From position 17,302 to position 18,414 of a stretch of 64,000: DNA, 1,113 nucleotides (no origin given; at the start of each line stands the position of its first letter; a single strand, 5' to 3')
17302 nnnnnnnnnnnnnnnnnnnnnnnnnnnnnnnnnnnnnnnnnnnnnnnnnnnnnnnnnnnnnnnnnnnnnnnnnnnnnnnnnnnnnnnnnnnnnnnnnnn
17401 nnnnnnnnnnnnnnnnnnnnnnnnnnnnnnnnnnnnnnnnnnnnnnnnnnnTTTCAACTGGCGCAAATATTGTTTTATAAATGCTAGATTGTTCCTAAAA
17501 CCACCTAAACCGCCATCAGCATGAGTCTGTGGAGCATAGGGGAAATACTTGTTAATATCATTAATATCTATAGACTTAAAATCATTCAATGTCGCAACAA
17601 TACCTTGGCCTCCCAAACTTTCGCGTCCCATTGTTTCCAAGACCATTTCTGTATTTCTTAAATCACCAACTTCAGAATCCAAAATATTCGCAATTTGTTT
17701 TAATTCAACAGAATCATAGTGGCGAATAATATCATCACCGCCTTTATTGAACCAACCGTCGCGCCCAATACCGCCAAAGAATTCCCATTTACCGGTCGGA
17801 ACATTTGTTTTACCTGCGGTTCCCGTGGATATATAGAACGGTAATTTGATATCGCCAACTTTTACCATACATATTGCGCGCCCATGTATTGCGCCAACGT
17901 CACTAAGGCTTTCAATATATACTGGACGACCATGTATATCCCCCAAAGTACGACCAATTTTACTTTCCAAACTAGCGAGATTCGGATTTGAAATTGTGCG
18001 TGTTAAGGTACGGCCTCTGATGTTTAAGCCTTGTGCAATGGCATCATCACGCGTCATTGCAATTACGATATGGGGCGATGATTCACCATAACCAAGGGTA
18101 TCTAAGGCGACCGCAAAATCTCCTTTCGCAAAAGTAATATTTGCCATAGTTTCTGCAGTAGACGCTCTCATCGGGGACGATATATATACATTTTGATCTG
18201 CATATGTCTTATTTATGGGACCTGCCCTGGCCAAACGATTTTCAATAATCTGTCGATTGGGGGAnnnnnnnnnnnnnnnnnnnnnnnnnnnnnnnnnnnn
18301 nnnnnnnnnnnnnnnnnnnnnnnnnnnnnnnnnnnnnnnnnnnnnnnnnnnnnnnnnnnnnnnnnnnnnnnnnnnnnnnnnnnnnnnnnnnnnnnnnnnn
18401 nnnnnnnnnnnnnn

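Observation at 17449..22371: Giant secreted protein with about 20 KAEEAR repeats and a tandemly duplicated, unrecognised ~280-aa C-terminal domain carrying invariant His and Cys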

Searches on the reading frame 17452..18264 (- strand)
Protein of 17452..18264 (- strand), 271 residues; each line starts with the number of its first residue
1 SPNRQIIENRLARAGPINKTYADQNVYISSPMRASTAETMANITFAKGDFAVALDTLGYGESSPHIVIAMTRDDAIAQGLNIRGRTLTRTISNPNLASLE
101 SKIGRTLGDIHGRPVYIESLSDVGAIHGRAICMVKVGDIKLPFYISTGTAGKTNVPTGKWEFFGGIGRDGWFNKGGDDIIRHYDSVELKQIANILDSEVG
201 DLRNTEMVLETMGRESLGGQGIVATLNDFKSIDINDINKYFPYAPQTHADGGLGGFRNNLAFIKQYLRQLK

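Call 22: find_related_loci(query=A2, collection=genome_contigs, flank=10000)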
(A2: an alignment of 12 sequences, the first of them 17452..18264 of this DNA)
Query A2 (271 aa) in genome_contigs; peptide patterns used: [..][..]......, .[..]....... (x = any residue, [..] = any of these).
60 stretches matched a pattern; 22 encode a relative of the query (tblastn E <= 1e-3); 22 distinct loci.
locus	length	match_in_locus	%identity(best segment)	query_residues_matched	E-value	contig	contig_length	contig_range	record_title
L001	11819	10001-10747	46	20-270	2e-62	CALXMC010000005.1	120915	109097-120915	MAG: uncultured Alphaproteobacteria bacterium isolate BRZ_EE__bin33 genome assembly, contig: BRZ_EE__NODE_255_length_120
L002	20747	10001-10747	45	20-270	2e-62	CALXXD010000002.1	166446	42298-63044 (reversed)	MAG: uncultured Alphaproteobacteria bacterium isolate BRZ_AB__bin14 genome assembly, contig: BRZ_AB__NODE_68_length_1664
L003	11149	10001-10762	47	20-270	4e-62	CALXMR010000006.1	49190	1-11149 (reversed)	MAG: uncultured Alphaproteobacteria bacterium isolate BRZ_MA__bin39 genome assembly, contig: BRZ_MA__NODE_650_length_491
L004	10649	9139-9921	44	7-271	6e-56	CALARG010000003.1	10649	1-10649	MAG TPA_asm: uncultured Alphaproteobacteria bacterium isolate SRR6425825_bin.15_CONCOCT_v1.1_MAG genome assembly, contig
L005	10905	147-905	46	16-270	1e-54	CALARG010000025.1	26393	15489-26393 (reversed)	MAG TPA_asm: uncultured Alphaproteobacteria bacterium isolate SRR6425825_bin.15_CONCOCT_v1.1_MAG genome assembly, contig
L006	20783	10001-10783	43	7-271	2e-54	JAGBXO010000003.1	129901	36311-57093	MAG: Alphaproteobacteria bacterium isolate RGIG9538 Yak_Colon-2__c92938, whole genome shotgun sequence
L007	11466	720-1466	42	25-270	5e-54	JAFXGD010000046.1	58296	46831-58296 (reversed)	MAG: Alphaproteobacteria bacterium isolate RGIG6385 Sheep_Rectum-5__c448609, whole genome shotgun sequence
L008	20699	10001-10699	46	33-270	2e-51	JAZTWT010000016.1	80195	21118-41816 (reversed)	MAG: Candidatus Enterousia sp. isolate T1900045332_YK20190021.MAGScoT_cleanbin_000044 SGB_6541_k141_104367, whole genome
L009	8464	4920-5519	47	26-226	4e-50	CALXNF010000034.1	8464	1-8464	MAG: uncultured Alphaproteobacteria bacterium isolate E02__bin305 genome assembly, contig: E02__k127_5776294, whole geno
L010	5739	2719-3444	41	26-271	5e-48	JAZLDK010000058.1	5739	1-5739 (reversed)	MAG: Candidatus Enterousia sp. isolate T1900045036_TC20190029.MAGScoT_cleanbin_000012 SGB_4464_k141_395614, whole genome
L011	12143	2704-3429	43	26-270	2e-47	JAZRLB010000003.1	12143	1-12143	MAG: Candidatus Enterousia sp. isolate T1900045443_YK20190134.MAGScoT_cleanbin_000013 SGB_7129_k141_1669063, whole genom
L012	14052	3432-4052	45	65-270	4e-47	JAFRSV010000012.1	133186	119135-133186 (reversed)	MAG: Alphaproteobacteria bacterium isolate RGIG2769 Goat_Omasum-5__c667821, whole genome shotgun sequence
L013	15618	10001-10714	43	29-267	1e-46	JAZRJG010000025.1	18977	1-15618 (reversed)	MAG: Candidatus Enterousia sp. isolate T1900045468_YK20190159.MAGScoT_cleanbin_000030 SGB_7220_k141_205877, whole genome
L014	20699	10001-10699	42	33-267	3e-46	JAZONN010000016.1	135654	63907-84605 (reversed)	MAG: Candidatus Enterousia sp. isolate T1900045638_YK20190332.MAGScoT_cleanbin_000024 SGB_8112_k141_803737, whole genome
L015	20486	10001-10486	49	107-270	7e-46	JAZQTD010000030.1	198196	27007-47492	MAG: Candidatus Enterousia sp. isolate T1900045192_TC20190188.MAGScoT_cleanbin_000014 SGB_5297_k141_2145953, whole genom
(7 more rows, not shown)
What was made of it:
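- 22 loci in GTDB genomes all come from uncultured Alphaproteobacteria or Candidatus Enterousia (call 22).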

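Call 23: predict_structure(alignment_id=A2)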
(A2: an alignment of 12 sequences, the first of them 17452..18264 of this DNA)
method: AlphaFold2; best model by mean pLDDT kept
length: 271 residues; sequences in the alignment: 12
mean_pLDDT: 87.5   pTM: 0.85
mean pLDDT of the five models: 87.5, 87.2, 85.3, 85.3, 84.9
residues with pLDDT >= 90: 168; 70-90: 67; 50-70: 36; < 50: 0
segments of 3 or more residues with pLDDT < 50: none
pLDDT, mean of each block of 10 residues (from residue 1): 61 62 82 91 90 83 86 91 92 95 97 97 95 97 87 82 90 71 87 97 95 88 94 95 82 81 95 77
secondary structure, 60 per line:
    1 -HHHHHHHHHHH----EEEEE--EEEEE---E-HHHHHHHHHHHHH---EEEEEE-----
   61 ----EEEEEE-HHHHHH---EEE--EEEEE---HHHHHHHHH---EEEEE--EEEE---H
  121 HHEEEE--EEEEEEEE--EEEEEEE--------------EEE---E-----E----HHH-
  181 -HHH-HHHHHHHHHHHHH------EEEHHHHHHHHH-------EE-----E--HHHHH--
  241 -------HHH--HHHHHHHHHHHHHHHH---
elements in order: H2-12 E17-21 E24-28 H34-46 E50-55 E65-70 H72-77 E81-83 E86-90 H94-102 E106-110 E113-116 E123-126 E129-136 E139-145 E160-162 H186-198 E205-207 H208-216 H234-238 H253-268

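Call 26: search_protein_representatives(alignment_id=A2)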
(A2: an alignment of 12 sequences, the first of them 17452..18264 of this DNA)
Query: 12 sequences, 264 profile positions. Proteins with E-value up to 0.001 (for the whole library): 554; up to 1e-10: 378; up to 1e-30: 49. The best 150 are listed.
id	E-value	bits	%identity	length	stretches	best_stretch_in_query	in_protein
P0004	1.8e-118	411.2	-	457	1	3-264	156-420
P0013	4.0e-114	397.0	-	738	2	29-263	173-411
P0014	3.9e-99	347.9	-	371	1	3-264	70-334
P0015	1.9e-96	339.1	-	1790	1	4-263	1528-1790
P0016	4.0e-95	334.7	-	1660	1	7-263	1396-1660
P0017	6.5e-95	334.0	-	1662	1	4-263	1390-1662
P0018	3.2e-93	328.5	-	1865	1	9-263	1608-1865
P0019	7.0e-91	320.8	-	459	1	2-263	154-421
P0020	6.2e-90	317.7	-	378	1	3-263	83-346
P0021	8.1e-86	304.2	-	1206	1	10-262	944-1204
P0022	1.8e-85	303.1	-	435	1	4-261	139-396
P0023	3.7e-84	298.8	-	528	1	27-261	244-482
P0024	6.0e-83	294.8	-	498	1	25-263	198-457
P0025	1.5e-82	293.5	-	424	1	16-264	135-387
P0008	1.7e-81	290.1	-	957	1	69-263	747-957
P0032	8.9e-67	241.8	-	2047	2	35-262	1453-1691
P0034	1.4e-60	221.5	-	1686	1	22-262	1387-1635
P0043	4.5e-50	187.0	-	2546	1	100-263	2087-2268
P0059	3.9e-27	111.9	-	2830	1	84-202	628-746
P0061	2.4e-26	109.3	-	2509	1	82-209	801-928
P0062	1.6e-25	106.6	-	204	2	123-202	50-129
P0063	4.9e-24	101.7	-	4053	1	122-208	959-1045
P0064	3.8e-23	98.8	-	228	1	122-207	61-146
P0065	8.4e-23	97.6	-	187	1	122-208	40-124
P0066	8.6e-23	97.6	-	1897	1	106-221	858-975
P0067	1.1e-22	97.3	-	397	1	117-202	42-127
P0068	1.4e-22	96.9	-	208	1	114-203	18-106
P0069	1.5e-22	96.8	-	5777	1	107-208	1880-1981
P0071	1.8e-22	96.6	-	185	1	109-206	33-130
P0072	2.5e-22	96.1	-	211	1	121-201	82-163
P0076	5.1e-22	95.1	-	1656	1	117-204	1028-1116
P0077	5.9e-22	94.9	-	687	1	109-206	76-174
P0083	1.8e-21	93.2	-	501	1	83-240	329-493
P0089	5.5e-21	91.7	-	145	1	117-200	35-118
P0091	5.5e-21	91.7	-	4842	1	117-213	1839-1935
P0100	1.8e-20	90.0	-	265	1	108-206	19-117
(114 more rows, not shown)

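Call 27: search_protein_families(library=pfam, proteins=[P0064, P0065, P0068, P0067, P0062, P0077, P0059, P0066, P0076, P0083], max_evalue=0.001)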
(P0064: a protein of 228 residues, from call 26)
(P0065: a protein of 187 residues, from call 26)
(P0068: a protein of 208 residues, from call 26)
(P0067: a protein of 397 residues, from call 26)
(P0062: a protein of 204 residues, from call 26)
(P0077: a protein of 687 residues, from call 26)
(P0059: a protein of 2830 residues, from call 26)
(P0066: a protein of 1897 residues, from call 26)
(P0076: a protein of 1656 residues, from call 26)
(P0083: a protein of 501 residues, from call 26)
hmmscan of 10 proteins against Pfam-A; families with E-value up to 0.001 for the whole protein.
P0064 (228 aa): 0 families

P0065 (187 aa): 0 families

P0068 (208 aa): 0 families

P0067 (397 aa): 0 families

P0062 (204 aa): 0 families

P0077 (687 aa): 0 families

P0059 (2830 aa): 0 families

P0066 (1897 aa): 1 family
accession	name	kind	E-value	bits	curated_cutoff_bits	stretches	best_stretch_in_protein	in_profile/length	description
PF03496.20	ADPrib_exo_Tox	-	3e-10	40.2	23.4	1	615-793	24-188/196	ADP-ribosyltransferase exoenzyme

P0076 (1656 aa): 0 families

P0083 (501 aa): 0 families

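Call 31: search_protein_families(library=phrogs, proteins=[window:17452-18264:-, P0064, P0065, P0068, P0071, P0062, P0089, P0072, P0100], max_evalue=0.01)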
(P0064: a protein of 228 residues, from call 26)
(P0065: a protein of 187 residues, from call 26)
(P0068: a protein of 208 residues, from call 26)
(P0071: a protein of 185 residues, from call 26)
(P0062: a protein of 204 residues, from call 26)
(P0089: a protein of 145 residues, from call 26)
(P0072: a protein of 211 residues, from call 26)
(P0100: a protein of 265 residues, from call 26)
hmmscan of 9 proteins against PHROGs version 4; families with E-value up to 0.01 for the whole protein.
window:17452-18264:- (271 aa): 0 families

P0064 (228 aa): 1 family
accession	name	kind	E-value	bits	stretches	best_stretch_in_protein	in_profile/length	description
phrog_32390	-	unknown function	0.00046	18.4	1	63-112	1705-1751/1957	-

P0065 (187 aa): 1 family
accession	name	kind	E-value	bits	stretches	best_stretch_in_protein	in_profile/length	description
phrog_32390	-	unknown function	4.6e-05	21.7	1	42-106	1705-1767/1957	-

P0068 (208 aa): 1 family
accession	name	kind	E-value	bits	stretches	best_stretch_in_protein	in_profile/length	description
phrog_32390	-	unknown function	1.4e-06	26.8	1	13-95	1686-1769/1957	-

P0071 (185 aa): 1 family
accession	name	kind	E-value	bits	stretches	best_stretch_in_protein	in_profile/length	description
phrog_32390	-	unknown function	4.5e-05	21.8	1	46-100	1703-1754/1957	-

P0062 (204 aa): 1 family
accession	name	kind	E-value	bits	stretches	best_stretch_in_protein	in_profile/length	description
phrog_32390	-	unknown function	1.6e-05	23.3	1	50-124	1704-1774/1957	-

P0089 (145 aa): 1 family
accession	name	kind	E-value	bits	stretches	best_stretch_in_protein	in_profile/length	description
phrog_32390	-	unknown function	2.8e-05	22.4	1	41-114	1704-1773/1957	-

P0072 (211 aa): 1 family
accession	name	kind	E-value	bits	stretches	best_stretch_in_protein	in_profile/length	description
phrog_32390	-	unknown function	0.0011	17.2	1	84-126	1704-1744/1957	-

P0100 (265 aa): 1 family
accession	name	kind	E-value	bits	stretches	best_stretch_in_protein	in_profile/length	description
phrog_32390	-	unknown function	3.7e-05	22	1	26-82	1696-1749/1957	-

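Call 32: search_protein_families(library=pfam, proteins=[P0063, P0091], max_evalue=0.001)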
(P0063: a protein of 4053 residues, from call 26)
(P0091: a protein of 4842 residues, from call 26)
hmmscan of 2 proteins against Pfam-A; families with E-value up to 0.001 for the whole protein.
P0063 (4053 aa): 1 family
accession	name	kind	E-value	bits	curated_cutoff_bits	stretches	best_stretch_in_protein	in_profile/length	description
PF00929.31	RNase_T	-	1.8e-18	68.1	24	1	1624-1801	1-164/164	Exonuclease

P0091 (4842 aa): 0 families

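Call 33: search_dna_similar(query=P0065, collection=phages, mode=protein, max_evalue=0.001, max_rows=30)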
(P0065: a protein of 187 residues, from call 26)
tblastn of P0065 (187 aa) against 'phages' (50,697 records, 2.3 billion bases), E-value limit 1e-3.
No match.

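Call 42: list_cluster_members(proteins=[P0063, P0069, P0059, P0061, P0064, P0065, P0068, P0066, P0013, P0018])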
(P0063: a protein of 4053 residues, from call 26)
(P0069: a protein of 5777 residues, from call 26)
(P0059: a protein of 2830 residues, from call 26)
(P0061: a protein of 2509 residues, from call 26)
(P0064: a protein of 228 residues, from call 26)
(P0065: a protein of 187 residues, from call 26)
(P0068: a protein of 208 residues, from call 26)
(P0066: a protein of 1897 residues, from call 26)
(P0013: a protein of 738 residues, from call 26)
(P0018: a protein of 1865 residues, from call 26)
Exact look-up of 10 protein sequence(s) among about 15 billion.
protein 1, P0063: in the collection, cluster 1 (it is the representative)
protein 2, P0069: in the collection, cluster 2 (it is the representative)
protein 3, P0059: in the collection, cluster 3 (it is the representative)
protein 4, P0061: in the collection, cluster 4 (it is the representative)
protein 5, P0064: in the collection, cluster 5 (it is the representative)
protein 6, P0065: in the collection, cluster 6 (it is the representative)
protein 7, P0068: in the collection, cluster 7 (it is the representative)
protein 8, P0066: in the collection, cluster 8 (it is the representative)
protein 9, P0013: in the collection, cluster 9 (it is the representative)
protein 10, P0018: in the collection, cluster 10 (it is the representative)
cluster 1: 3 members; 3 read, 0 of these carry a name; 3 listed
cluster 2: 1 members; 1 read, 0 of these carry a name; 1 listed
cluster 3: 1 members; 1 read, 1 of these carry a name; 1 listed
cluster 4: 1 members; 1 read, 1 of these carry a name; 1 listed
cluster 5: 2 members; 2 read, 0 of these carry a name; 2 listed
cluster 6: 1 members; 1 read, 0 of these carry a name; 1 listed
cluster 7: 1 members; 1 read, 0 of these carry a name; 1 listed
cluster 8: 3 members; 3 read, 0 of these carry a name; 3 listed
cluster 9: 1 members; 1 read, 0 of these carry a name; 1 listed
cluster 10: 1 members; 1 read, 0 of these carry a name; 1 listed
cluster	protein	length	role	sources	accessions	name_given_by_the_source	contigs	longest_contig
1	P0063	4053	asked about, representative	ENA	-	-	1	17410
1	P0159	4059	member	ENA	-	-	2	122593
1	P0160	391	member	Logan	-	-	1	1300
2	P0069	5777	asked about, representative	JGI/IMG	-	-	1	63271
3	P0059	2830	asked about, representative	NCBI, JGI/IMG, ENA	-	hypothetical protein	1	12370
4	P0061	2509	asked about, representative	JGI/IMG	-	hypothetical protein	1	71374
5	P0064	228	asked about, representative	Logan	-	-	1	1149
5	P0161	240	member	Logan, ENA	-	-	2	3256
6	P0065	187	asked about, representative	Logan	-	-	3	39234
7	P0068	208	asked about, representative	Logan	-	-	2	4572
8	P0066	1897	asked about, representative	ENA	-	-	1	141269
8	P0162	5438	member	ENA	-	-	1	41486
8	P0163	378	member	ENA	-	-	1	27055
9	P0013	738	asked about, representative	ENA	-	-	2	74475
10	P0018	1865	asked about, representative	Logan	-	-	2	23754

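Call 43: fold_search(model_id=the predicted structure, library=viral)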
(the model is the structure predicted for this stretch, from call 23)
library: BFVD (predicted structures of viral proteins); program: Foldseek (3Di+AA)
matches with E <= 10: 508; with E <= 0.001: 2
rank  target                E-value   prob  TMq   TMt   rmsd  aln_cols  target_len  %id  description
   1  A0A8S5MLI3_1          2.9e-08  1.00  0.36  0.08  13.7       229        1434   25  Crystallin beta/gamma motif-containing protein [Podoviridae sp. ctlpi2]
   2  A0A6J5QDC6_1          3.3e-07  1.00  0.42  0.10  12.6       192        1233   24  LT_GEWL domain containing protein [uncultured Caudovirales phage]
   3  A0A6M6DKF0            1.0e-01  0.44  0.15  0.24   7.2        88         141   14  (no name in the UniProt tables at hand)
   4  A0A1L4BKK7            1.8e-01  0.07  0.11  0.12  16.9       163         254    7  (no name in the UniProt tables at hand)
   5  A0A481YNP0            2.1e-01  0.08  0.13  0.14  18.5       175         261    7  Protein kinase [Pithovirus LCDPAC02]
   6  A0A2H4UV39            2.4e-01  0.23  0.16  0.11   7.3        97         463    7  Uncharacterized protein [Bodo saltans virus]
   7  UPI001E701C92         2.9e-01  0.41  0.18  0.08  10.8       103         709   11  (no name look-up for this kind of identifier)
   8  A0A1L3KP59            3.1e-01  0.16  0.14  0.09  13.8        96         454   14  Uncharacterized protein [Beihai reo-like virus 1]
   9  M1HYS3                3.1e-01  0.12  0.19  0.16  15.6       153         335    9  (no name in the UniProt tables at hand)
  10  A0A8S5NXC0            3.5e-01  0.30  0.18  0.30   5.6        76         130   20  Uncharacterized protein [Microviridae sp. ctX0F7]
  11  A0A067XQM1            4.4e-01  0.41  0.19  0.33   6.2        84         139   11  (no name in the UniProt tables at hand)
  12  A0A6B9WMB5            4.4e-01  0.35  0.19  0.34   6.2        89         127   11  Homing endonuclease LAGLIDADG domain-containing protein [Escherichia phage ukendt]
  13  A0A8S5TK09            4.4e-01  0.08  0.15  0.12  16.1       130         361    9  LAGLIDADG DNA endonuclease family [Podoviridae sp. ctz6O13]
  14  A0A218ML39            4.9e-01  0.15  0.16  0.11   8.7       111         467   13  Uncharacterized protein [uncultured virus]
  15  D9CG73                4.9e-01  0.04  0.14  0.13  19.5       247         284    8  (no name in the UniProt tables at hand)
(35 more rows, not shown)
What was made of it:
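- Two giant phage proteins are Foldseek hits in BFVD (E = 3e-8 and 3e-7; call 43). Phage proteins carrying the core also carry a lytic-transglycosylase domain in at least one case (call 43). One phage protein with the core also has an LT_GEWL domain (call 43).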

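Call 54: search_protein_families(library=pfam, proteins=[P0018, P0034, P0032, P0016, P0043], max_evalue=0.01)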
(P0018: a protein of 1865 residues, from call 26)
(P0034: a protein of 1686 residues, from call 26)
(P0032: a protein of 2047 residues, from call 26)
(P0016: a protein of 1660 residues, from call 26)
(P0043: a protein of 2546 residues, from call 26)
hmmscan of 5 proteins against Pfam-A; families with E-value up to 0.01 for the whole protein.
P0018 (1865 aa): 1 family
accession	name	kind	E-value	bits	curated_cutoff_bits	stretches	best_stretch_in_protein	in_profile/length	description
PF05036.18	SPOR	-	0.0019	19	21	0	1534-1576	13-59/76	SPOR domain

P0034 (1686 aa): 1 family
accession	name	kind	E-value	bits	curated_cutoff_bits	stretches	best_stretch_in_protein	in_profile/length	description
PF19202.5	DUF5874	-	0.0059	17.4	27.1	1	511-548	2-39/74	Family of unknown function (DUF5874)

P0032 (2047 aa): 2 families
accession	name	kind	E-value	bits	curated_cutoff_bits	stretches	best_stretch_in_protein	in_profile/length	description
PF19202.5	DUF5874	-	0.0037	18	27.1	1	480-520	5-43/74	Family of unknown function (DUF5874)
PF23129.1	DotZ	-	0.0096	15.9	27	1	219-333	148-264/293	DotZ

P0016 (1660 aa): 0 families

P0043 (2546 aa): 0 families
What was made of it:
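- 18250..18603 (-): Inter-copy linker (aa 1263-1380). It contains a small alpha/beta module (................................MVAIVED) also present in P0018. P0018's copy gives only a sub-threshold SPOR hit (19 bits against a cut-off of 21; call 54).
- On SPOR domain (linker module): The homologous module of P0018 scores 19 bits, E = 0.0019 (call 54).
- P0018's linker module has a sub-threshold SPOR hit (call 54).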

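Call 55: find_encoding_contigs(protein=P0065, flank=10000, max_places=2)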
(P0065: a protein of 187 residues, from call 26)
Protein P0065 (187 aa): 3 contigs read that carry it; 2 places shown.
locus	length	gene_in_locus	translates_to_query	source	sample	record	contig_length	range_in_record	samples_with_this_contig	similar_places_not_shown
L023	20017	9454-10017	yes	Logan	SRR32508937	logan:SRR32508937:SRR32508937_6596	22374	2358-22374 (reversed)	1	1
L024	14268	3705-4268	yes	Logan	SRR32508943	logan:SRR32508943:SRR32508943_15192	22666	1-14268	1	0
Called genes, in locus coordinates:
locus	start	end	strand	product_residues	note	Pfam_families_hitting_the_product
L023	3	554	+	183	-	?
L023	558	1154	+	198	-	-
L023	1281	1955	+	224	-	PF02195:ParB_N (weak)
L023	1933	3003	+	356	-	PF00145:DNA_methylase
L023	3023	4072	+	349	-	PF00438:S-AdoMet_synt_N, PF02773:S-AdoMet_synt_C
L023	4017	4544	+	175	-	PF02664:LuxS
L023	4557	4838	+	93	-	-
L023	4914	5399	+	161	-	-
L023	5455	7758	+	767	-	PF05203:Hom_end_hint, PF14528:LAGLIDADG_3 (faint), PF04466:Terminase_3, PF17288:Terminase_3C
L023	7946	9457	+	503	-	PF05133:SPP1_portal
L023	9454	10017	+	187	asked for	-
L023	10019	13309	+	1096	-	-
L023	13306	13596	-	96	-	-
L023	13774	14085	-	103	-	-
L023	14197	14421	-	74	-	-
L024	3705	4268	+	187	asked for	-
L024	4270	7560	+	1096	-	-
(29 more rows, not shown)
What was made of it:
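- P0065 lies between an SPP1-type portal gene and a 1096-aa gene (call 55).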

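Call 72: find_encoding_contigs(protein=P0066, flank=10000, max_places=1)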
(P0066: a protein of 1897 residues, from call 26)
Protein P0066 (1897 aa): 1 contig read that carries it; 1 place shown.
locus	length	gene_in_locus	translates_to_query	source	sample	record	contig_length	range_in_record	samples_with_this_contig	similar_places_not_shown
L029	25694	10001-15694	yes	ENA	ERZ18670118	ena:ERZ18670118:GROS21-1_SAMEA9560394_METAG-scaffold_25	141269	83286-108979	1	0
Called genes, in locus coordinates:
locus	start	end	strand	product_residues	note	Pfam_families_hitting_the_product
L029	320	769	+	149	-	-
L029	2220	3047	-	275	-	-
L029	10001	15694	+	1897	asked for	PF03496:ADPrib_exo_Tox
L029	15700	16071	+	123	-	-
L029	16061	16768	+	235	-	-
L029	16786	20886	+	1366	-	-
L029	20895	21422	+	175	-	-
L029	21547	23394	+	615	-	-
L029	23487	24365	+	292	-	-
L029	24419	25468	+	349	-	-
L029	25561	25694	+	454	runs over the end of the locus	-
